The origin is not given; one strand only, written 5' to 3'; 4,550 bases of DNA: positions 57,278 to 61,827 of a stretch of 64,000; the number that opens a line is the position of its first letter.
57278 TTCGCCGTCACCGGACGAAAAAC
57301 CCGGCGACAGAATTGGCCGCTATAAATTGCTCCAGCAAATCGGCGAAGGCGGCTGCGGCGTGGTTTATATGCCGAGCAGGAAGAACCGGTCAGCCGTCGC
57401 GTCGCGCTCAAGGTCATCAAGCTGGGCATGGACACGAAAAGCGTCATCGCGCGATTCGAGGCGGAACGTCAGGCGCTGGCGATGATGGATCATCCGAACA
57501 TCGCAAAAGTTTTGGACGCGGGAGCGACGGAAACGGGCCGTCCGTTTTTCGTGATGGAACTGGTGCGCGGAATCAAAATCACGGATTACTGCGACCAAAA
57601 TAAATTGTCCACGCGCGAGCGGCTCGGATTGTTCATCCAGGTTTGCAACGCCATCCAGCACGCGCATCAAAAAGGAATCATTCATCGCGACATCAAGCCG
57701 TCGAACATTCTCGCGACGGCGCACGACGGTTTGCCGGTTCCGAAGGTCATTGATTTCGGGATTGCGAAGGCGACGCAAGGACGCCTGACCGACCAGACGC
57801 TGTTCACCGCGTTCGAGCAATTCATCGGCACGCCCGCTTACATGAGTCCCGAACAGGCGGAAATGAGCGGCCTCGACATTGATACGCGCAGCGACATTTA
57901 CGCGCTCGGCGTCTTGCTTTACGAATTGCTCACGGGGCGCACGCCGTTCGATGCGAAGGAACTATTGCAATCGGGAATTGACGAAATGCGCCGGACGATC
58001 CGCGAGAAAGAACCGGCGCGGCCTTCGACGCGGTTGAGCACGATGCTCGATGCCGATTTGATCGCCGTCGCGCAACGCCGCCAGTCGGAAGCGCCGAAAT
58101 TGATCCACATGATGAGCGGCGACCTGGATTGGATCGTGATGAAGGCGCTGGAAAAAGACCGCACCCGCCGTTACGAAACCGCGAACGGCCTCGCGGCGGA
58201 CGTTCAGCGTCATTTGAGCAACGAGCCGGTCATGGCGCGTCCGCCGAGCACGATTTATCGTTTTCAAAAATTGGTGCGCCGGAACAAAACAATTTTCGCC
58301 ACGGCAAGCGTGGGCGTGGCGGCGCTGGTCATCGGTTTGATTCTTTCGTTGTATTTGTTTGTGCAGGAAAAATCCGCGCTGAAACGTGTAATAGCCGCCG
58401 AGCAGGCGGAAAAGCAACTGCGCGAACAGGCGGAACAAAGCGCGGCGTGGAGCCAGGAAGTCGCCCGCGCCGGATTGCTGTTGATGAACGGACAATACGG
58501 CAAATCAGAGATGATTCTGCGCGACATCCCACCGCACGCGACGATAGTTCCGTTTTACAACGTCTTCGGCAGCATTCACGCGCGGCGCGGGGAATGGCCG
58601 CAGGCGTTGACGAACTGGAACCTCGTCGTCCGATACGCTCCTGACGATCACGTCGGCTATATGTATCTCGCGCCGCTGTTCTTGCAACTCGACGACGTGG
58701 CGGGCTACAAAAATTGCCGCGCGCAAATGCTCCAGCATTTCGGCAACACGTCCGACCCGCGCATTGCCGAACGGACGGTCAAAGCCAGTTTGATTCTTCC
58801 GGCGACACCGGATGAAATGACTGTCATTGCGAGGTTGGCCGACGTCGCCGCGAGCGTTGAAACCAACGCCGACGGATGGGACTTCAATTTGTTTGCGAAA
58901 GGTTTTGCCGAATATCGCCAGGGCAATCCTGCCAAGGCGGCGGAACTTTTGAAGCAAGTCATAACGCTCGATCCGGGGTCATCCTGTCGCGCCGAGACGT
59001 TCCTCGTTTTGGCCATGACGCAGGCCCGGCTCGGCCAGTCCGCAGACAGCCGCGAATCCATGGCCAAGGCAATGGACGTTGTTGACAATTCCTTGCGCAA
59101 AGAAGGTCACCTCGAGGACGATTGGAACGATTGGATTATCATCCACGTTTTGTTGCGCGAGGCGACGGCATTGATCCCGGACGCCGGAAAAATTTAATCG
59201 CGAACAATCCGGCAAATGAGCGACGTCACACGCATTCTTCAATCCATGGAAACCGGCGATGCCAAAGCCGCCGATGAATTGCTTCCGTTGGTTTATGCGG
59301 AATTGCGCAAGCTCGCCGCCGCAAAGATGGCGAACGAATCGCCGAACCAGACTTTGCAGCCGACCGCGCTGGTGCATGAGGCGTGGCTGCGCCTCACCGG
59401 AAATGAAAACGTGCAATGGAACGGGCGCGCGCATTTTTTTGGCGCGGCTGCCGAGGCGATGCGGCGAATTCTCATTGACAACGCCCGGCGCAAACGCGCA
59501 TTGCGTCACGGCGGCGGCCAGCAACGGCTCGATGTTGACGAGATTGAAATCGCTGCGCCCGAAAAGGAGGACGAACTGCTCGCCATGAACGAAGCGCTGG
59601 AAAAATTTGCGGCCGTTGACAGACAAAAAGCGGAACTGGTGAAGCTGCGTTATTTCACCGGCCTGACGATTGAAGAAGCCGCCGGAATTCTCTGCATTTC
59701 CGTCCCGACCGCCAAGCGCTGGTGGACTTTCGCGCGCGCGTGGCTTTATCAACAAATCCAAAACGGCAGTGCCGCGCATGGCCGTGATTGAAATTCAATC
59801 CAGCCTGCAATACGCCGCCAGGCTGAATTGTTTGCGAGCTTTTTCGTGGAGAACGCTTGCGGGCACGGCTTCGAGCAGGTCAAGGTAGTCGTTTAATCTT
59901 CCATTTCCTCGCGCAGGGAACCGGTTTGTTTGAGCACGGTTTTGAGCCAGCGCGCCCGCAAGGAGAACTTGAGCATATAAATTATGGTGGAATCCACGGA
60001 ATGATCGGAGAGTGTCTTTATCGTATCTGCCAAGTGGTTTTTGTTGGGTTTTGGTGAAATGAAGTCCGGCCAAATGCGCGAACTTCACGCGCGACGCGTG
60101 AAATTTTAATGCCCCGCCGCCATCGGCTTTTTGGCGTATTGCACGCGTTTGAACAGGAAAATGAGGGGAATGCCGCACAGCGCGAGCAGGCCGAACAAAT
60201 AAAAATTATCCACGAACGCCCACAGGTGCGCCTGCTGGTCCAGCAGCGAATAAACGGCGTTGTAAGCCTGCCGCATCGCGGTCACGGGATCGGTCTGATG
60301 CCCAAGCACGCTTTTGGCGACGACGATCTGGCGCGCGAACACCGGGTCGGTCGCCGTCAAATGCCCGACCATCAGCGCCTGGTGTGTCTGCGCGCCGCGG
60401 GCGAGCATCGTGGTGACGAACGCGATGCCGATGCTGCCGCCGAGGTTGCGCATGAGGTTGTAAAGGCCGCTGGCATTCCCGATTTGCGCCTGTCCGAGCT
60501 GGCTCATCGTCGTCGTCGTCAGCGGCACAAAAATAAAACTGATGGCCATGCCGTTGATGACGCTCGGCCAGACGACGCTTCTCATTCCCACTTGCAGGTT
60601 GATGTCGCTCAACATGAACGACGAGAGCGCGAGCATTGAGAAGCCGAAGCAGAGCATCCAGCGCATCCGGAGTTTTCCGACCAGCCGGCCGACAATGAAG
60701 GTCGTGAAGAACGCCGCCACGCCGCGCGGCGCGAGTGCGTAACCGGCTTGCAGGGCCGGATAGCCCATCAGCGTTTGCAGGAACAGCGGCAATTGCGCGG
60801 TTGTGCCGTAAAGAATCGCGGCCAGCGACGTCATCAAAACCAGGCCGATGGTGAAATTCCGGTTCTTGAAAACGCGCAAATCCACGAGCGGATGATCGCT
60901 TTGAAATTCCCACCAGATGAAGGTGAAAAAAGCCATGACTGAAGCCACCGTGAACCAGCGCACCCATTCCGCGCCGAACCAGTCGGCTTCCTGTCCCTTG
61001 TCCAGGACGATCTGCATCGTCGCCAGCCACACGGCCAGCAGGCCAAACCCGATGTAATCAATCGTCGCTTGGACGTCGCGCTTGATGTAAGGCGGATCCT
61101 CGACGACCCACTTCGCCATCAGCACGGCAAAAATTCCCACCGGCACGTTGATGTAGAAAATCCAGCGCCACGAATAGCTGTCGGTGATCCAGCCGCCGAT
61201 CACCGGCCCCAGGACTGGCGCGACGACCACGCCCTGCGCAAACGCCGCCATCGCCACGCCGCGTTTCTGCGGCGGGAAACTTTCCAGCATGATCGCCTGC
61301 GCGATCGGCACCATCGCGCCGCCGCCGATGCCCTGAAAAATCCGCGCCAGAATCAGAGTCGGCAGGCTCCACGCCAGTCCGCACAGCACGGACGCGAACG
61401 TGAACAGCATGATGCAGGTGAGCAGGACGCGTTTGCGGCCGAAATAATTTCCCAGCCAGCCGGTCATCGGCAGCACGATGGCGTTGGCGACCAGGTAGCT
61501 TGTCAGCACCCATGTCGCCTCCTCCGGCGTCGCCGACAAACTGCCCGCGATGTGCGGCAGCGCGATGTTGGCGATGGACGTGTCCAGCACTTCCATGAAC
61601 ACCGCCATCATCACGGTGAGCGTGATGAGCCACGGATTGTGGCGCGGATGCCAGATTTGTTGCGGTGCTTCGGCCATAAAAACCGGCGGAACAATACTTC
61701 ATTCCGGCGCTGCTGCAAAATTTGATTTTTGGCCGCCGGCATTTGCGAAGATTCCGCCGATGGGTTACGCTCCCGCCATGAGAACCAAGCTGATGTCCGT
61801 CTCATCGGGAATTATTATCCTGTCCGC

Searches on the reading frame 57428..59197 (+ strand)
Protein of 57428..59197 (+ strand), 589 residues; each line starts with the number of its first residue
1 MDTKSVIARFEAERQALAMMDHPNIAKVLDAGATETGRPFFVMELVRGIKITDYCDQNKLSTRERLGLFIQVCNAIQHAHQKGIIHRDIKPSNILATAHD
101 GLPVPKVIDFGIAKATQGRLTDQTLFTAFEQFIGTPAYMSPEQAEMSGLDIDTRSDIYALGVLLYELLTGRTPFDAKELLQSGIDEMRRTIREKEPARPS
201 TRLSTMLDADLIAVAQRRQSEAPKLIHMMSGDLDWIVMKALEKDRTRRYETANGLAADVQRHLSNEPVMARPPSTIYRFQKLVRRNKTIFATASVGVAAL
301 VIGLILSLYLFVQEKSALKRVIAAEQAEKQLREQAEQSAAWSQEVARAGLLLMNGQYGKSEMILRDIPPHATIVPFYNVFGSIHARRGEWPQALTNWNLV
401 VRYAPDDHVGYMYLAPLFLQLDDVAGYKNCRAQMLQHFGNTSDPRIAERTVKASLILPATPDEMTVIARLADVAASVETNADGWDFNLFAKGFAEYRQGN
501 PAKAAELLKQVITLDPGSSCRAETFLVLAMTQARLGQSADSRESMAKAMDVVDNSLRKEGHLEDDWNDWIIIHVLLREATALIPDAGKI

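Call 71: search_protein_families(library=pfam, proteins=[window:57428-59197:+], max_evalue=0.00001)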
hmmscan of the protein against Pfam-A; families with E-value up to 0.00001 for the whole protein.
window:57428-59197:+ (589 aa): 4 families
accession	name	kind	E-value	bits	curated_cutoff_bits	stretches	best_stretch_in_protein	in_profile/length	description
PF00069.31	Pkinase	-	8.4e-38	130.7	31.7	1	9-251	44-254/263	Protein kinase domain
PF07714.23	PK_Tyr_Ser-Thr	-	2.6e-23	83.1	23.1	1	7-207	45-237/258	Protein tyrosine and serine/threonine kinase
PF07719.23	TPR_2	-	3.9e-09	36.4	27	0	488-517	4-33/34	Tetratricopeptide repeat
PF03109.22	ABC1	-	5.8e-06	26.1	22.9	1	36-120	140-221/244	ABC1 atypical kinase-like domain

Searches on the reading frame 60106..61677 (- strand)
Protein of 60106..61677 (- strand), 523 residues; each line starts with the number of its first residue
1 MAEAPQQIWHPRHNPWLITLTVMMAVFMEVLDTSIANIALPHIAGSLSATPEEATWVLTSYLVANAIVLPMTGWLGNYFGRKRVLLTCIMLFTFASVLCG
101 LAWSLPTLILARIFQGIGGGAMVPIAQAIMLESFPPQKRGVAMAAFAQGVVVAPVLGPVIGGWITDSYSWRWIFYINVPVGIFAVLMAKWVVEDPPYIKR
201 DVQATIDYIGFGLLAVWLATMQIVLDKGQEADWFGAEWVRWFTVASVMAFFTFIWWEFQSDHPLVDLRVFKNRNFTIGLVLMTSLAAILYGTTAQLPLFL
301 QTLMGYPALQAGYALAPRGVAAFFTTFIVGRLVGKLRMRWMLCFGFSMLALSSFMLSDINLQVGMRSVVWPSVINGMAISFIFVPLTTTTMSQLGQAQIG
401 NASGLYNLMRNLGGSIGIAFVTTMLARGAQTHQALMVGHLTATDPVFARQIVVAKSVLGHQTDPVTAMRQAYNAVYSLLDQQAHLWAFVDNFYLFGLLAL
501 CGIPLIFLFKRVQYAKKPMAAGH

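Call 71: search_protein_families(library=pfam, proteins=[window:60106-61677:-], max_evalue=0.00001)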
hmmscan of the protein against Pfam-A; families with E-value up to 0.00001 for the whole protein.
window:60106-61677:- (523 aa): 2 families
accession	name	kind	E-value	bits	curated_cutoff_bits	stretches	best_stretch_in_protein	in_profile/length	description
PF07690.21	MFS_1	-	9.7e-62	209.3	33.4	1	23-417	2-346/347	Major Facilitator Superfamily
PF00083.30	Sugar_tr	-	6.6e-13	48.8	22.3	1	50-195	44-195/452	Sugar (and other) transporter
